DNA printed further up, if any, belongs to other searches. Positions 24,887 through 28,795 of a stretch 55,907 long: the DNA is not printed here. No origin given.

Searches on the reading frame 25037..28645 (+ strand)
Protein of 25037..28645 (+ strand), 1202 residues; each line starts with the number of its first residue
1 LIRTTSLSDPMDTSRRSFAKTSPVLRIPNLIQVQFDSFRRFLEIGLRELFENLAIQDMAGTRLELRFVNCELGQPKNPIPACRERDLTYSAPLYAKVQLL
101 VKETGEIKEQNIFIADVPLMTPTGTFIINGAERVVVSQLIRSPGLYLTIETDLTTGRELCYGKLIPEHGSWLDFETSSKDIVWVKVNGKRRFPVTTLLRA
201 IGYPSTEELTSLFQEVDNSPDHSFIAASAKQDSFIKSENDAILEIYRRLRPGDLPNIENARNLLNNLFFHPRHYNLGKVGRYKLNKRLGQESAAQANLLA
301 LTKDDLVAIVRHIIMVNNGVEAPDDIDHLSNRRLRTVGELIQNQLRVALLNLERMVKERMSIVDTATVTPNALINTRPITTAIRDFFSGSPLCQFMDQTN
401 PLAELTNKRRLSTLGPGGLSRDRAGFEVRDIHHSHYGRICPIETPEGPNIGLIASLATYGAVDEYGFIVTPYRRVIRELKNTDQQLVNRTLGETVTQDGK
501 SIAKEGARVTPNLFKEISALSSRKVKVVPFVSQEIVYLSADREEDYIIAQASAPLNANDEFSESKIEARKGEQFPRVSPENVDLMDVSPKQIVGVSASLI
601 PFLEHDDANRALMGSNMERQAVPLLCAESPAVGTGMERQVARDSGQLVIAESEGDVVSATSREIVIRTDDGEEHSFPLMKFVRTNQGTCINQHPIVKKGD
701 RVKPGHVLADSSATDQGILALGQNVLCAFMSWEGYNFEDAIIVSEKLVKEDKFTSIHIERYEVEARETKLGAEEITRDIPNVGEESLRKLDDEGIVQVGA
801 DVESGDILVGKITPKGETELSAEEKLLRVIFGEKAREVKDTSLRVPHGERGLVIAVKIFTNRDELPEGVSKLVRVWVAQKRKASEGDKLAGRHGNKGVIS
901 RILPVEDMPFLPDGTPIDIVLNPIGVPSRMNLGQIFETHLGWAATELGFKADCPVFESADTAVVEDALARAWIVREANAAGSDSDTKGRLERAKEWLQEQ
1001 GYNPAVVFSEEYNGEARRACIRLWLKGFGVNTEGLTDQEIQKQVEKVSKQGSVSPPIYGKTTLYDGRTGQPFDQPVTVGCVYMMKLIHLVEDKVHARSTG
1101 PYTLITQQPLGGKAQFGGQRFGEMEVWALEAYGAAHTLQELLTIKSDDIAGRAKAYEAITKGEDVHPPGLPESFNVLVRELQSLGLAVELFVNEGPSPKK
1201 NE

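Call 93: search_protein_families(library=ncbifam, proteins=[window:25037-28645:+], max_evalue=1e-10)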
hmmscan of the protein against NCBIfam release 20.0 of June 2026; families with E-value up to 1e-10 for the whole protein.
window:25037-28645:+ (1202 aa): 7 families
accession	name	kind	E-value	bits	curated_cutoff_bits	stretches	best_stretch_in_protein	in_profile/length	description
TIGR02013.1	rpoB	equivalog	0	1564.1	801.15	4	524-861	546-891/1238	DNA-directed RNA polymerase subunit beta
NF001616.1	PRK00405.1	equivalog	0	1560.7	896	2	525-1190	490-1094/1096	DNA-directed RNA polymerase subunit beta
NF007172.0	PRK09603.1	equivalog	0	1105.8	5372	4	528-862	610-947/2890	DNA-directed RNA polymerase subunit beta/beta'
NF011417.0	PRK14844.1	equivalog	0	1042.3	4632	5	525-863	613-958/2839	DNA-directed RNA polymerase subunit beta/beta'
NF006335.0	PRK08565.1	equivalog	1.4e-126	423.6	1402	3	722-970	714-955/1116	DNA-directed RNA polymerase subunit B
TIGR03670.1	rpoB_arch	equivalog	9.5e-82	275.1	811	2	721-970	197-439/599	DNA-directed RNA polymerase subunit B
NF007175.0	PRK09606.1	equivalog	1.2e-35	123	355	1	122-463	143-471/496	DNA-directed RNA polymerase subunit B''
